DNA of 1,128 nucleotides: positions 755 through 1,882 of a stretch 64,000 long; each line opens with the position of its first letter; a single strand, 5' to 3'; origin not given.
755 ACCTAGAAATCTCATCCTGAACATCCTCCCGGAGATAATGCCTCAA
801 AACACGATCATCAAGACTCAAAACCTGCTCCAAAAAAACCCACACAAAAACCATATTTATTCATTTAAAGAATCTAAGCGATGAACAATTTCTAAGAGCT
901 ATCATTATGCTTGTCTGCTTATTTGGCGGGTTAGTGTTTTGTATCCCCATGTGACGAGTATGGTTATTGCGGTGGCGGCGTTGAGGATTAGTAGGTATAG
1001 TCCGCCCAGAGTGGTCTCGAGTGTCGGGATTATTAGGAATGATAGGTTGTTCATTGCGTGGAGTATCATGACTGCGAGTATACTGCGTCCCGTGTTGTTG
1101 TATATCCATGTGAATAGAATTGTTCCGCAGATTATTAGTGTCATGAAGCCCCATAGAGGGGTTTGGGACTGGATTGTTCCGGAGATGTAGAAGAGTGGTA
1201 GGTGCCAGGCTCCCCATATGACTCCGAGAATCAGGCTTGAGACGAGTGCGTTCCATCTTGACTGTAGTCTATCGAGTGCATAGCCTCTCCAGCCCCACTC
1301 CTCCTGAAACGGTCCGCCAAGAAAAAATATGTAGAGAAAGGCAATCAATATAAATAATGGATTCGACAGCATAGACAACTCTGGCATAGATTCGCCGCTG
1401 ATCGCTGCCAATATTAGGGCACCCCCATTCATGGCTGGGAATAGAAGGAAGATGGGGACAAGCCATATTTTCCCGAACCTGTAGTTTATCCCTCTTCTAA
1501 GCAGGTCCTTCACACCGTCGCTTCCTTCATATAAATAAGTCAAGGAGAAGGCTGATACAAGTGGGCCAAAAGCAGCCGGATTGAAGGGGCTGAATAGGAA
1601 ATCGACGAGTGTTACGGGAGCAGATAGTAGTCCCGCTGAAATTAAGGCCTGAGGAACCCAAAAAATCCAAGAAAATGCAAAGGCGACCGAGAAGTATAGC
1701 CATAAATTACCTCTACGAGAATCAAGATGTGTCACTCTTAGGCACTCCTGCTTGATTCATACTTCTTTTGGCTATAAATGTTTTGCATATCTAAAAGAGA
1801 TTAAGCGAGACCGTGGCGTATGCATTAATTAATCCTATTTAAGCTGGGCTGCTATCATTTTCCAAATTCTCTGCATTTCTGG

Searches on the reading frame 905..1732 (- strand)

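Call 17: search_protein_families(library=pfam, proteins=[window:905-1732:-], max_evalue=0.001)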
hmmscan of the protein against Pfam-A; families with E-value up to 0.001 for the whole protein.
window:905-1732:- (275 aa): 1 family
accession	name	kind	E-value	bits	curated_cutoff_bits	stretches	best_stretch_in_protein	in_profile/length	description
PF02517.21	Rce1-like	-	1.9e-17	63.7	22.4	1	129-230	4-92/93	Type II CAAX prenyl endopeptidase Rce1-like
